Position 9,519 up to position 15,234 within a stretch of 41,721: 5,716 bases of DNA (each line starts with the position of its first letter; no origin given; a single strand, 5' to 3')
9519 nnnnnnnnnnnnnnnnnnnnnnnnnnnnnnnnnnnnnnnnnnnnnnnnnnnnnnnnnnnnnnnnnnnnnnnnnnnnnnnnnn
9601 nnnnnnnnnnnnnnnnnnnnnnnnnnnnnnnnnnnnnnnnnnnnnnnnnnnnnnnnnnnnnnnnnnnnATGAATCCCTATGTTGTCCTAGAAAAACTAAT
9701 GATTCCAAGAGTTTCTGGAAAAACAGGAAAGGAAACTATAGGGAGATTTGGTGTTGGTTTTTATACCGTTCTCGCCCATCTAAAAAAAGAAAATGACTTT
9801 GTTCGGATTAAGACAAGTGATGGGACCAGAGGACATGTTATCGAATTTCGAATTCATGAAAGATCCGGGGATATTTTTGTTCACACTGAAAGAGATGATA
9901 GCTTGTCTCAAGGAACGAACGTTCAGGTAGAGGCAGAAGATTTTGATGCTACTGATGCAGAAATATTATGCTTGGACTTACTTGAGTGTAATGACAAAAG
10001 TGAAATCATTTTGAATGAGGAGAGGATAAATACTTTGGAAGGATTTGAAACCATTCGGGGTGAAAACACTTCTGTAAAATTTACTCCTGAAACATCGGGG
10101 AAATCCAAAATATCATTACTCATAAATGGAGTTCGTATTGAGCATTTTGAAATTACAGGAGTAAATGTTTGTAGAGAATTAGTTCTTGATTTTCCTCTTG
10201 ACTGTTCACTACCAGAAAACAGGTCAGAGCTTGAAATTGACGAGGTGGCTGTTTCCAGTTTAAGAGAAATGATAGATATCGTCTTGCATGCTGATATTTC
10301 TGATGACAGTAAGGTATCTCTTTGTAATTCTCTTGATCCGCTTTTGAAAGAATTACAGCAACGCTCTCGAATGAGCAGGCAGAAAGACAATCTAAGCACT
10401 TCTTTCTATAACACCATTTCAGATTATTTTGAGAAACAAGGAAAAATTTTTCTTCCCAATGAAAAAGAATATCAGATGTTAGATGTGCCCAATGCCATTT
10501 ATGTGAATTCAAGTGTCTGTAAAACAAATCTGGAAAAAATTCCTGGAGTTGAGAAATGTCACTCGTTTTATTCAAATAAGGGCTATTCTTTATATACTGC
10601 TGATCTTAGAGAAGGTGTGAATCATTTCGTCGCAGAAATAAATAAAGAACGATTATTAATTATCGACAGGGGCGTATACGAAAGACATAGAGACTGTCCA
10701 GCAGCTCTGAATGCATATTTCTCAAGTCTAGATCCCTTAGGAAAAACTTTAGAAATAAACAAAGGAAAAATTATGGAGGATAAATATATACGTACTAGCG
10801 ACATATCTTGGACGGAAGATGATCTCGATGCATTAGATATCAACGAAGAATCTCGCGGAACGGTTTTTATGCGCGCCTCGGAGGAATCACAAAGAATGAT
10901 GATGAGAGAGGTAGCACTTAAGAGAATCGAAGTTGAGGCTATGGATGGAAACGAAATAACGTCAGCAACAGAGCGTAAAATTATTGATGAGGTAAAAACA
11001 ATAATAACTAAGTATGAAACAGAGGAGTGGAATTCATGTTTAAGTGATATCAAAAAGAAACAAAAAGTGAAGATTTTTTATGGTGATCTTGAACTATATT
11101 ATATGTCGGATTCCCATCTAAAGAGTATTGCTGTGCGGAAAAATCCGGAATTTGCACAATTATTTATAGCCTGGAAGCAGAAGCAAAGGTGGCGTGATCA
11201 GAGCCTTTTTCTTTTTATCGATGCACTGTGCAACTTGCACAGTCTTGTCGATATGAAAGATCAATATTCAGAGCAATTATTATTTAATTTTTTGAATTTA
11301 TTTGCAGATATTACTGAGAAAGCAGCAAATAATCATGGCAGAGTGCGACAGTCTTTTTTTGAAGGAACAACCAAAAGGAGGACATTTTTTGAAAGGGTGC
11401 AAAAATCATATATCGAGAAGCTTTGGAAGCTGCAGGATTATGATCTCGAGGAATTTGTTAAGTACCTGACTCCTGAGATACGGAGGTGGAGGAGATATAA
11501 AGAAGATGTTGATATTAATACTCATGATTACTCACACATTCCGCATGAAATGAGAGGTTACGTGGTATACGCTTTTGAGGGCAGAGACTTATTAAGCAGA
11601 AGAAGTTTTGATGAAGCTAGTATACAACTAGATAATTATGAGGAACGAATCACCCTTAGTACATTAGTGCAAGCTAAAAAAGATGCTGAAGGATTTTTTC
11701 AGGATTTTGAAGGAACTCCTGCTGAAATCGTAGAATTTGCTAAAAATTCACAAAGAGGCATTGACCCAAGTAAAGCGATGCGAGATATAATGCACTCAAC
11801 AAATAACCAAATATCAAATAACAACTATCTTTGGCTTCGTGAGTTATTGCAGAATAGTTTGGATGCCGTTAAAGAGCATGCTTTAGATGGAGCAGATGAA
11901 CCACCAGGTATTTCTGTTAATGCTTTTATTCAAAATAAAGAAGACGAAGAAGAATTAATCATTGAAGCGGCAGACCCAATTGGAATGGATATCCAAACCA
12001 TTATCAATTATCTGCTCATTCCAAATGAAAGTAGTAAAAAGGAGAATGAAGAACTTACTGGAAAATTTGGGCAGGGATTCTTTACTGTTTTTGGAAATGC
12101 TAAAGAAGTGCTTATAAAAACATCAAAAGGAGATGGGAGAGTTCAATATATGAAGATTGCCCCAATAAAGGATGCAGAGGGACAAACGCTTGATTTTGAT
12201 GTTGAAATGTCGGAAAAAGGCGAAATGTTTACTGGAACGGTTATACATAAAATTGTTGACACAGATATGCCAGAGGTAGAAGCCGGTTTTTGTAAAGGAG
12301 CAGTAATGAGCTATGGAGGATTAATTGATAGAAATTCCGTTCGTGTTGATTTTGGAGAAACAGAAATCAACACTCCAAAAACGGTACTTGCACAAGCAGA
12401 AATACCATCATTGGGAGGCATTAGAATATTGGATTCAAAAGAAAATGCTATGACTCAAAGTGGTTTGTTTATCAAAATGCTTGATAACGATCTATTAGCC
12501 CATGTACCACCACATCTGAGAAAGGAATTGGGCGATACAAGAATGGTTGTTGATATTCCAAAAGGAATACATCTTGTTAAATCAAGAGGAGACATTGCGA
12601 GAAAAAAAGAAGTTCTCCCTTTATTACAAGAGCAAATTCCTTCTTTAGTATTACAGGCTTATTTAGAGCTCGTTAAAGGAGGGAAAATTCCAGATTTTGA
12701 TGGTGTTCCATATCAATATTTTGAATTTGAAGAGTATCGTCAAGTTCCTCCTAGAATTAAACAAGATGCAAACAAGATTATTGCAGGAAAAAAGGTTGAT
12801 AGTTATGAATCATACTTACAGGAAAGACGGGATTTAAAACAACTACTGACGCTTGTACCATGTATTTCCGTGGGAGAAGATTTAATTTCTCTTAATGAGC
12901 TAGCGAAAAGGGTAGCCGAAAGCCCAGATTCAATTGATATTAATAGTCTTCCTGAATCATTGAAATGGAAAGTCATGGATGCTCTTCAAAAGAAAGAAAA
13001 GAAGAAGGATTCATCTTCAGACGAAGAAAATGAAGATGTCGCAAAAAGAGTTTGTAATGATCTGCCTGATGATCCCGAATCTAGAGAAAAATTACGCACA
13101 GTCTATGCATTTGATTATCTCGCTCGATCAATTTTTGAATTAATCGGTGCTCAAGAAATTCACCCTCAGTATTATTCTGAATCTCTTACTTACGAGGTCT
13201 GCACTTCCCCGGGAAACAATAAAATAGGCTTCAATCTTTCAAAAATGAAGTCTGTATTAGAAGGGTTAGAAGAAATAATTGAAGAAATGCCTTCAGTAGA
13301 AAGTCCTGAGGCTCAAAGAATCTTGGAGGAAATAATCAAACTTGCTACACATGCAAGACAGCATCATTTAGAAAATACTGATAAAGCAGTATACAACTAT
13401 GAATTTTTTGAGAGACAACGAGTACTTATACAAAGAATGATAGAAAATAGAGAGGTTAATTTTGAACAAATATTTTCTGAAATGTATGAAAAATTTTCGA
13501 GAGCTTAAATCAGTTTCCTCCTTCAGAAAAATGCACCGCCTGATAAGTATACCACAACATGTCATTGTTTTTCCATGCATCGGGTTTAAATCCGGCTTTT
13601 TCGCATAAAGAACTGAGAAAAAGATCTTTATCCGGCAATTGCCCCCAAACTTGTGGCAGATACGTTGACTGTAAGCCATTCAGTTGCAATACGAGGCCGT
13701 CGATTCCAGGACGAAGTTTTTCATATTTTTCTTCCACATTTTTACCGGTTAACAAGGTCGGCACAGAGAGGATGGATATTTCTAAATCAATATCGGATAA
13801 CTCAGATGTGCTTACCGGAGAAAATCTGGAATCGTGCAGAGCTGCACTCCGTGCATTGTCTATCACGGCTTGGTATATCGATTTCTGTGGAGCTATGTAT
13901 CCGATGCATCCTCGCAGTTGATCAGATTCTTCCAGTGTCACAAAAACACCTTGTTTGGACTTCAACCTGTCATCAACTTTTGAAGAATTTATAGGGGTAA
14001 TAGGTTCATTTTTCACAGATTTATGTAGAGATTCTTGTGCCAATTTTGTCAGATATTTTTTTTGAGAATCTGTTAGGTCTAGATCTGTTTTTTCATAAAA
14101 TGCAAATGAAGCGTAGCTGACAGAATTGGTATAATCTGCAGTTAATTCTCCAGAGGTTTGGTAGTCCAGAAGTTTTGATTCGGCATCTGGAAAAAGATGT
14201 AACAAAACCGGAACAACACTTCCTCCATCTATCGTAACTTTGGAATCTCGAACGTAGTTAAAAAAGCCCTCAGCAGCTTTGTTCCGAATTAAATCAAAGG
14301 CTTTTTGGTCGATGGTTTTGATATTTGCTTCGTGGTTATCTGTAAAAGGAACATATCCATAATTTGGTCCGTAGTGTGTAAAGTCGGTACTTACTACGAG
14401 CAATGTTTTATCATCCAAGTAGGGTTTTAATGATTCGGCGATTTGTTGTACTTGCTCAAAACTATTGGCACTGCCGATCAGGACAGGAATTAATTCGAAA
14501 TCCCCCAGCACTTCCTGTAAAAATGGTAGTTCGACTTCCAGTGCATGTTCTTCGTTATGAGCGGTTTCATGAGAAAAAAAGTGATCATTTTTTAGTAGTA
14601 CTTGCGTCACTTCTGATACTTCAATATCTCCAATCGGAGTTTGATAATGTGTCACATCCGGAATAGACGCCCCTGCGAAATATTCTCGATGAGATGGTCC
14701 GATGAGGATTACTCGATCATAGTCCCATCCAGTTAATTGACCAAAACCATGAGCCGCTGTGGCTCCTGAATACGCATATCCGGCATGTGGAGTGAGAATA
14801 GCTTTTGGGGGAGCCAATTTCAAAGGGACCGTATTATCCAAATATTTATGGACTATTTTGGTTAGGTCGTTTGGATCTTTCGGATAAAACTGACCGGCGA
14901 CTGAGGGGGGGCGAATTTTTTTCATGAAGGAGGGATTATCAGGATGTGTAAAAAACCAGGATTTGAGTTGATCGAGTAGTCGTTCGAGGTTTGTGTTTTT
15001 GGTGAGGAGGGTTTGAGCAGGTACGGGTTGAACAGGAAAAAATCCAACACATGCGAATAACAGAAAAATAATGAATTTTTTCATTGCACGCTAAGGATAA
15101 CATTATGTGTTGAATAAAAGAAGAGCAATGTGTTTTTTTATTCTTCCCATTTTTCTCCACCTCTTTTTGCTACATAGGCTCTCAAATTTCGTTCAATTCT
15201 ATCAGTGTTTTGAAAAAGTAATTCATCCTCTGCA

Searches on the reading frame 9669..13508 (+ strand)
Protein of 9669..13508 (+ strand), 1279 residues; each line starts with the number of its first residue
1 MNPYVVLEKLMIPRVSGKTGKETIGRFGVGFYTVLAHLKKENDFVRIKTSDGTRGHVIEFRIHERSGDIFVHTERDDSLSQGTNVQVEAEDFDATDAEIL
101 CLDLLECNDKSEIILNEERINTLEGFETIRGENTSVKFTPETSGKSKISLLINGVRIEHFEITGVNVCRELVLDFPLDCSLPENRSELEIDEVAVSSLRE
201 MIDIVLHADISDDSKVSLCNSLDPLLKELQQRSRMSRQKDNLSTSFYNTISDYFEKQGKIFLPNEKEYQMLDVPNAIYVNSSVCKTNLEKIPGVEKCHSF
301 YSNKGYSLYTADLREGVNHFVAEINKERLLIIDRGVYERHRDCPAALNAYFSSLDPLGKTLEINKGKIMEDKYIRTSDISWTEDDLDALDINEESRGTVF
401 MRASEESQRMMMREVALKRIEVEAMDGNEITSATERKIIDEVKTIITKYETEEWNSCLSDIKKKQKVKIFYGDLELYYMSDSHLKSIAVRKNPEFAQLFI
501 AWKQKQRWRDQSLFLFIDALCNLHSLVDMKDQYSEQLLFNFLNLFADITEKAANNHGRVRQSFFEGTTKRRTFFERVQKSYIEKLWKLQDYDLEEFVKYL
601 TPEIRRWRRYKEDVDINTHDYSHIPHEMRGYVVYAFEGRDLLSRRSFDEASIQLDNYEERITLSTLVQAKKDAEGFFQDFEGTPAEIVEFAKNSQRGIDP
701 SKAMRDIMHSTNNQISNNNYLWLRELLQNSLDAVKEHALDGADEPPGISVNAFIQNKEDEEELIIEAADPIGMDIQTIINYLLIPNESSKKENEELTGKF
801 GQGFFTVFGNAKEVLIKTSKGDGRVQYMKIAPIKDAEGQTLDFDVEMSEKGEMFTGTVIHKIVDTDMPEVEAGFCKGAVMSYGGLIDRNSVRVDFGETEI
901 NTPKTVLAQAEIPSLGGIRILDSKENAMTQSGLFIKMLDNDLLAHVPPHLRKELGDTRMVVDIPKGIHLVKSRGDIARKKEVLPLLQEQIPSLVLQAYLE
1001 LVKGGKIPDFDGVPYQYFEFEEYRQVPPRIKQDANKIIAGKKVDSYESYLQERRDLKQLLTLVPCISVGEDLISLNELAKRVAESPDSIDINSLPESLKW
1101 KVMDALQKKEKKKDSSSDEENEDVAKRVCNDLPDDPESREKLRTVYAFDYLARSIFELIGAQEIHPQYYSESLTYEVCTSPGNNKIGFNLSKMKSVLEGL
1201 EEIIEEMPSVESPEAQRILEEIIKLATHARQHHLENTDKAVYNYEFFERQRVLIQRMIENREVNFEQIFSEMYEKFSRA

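Call 4: search_protein_families(library=pfam, proteins=[window:9669-13508:+], max_evalue=1)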
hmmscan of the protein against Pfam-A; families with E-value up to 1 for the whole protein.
window:9669-13508:+ (1279 aa): 4 families
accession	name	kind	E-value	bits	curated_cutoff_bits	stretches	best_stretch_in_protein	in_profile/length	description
PF13589.12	HATPase_c_3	-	7.8e-06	26.4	25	1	724-824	8-97/137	Histidine kinase-, DNA gyrase B-, and HSP90-like ATPase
PF25794.1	SACS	-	0.038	14.2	32.8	0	787-808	89-110/247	Sacsin domain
PF20110.4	DUF6500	-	0.064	13.6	23.7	1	742-768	5-31/53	Family of unknown function (DUF6500)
PF18218.6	Spa1_C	-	0.071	14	26.4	1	424-495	26-96/99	Lantibiotic immunity protein Spa1 C-terminal domain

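Call 6: search_protein_families(library=ncbifam, proteins=[window:9669-13508:+], max_evalue=1)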
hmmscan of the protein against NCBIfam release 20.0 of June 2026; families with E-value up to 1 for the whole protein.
window:9669-13508:+ (1279 aa): 3 families
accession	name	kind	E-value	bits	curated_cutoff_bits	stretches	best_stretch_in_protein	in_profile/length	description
NF047352.1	P_loop_sacsin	domain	5.4e-10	39.6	50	2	722-815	3-78/80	sacsin N-terminal ATP-binding-like domain-containing protein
NF010683.0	PRK14083.1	equivalog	7.8e-09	34.5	455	1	719-907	27-211/604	HSP90 family protein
NF003555.1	PRK05218.1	equivalog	9.8e-07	27.6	371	1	707-821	12-140/614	molecular chaperone HtpG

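Call 7: search_protein_families(library=padloc, proteins=[window:9669-13508:+], max_evalue=1)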
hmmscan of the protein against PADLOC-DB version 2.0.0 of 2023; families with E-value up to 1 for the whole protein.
window:9669-13508:+ (1279 aa): 1 family
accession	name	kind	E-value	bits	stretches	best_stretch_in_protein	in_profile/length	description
PDLC03968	TmtA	-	0.00041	16.1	2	10-34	122-147/1486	-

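Call 15: search_protein_families(library=phrogs, proteins=[window:9669-13508:+], max_evalue=1)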
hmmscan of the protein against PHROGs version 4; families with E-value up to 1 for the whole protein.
window:9669-13508:+ (1279 aa): 1 family
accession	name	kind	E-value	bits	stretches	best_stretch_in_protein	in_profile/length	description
phrog_22702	-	unknown function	0.51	11.7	0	1092-1129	51-86/87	-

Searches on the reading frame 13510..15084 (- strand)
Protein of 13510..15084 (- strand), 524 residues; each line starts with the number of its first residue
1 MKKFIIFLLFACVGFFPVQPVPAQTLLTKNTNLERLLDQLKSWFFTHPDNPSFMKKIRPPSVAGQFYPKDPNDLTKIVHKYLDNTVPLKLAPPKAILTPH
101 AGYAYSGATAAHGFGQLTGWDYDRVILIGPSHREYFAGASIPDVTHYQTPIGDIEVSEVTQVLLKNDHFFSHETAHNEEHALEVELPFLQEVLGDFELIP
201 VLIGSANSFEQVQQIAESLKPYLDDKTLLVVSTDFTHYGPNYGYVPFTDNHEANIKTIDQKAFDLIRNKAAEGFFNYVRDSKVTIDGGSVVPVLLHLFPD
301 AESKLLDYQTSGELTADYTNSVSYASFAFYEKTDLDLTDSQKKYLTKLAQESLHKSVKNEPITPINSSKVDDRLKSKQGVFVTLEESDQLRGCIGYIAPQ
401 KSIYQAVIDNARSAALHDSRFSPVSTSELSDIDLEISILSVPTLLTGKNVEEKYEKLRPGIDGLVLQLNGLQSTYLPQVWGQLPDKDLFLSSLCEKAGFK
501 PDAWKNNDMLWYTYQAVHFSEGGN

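Call 4: search_protein_families(library=pfam, proteins=[window:13510-15084:-], max_evalue=1)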
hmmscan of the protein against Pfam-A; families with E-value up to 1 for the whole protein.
window:13510-15084:- (524 aa): 3 families
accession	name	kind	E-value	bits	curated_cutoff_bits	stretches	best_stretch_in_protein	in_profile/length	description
PF01875.22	Memo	-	4.1e-60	203.7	27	1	60-327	2-268/269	Memo-like protein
PF01871.22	AMMECR1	-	4.3e-45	153.6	25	1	347-519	2-168/168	AMMECR1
PF11272.13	DUF3072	-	0.14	12.5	27.5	1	337-379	15-55/56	Protein of unknown function (DUF3072)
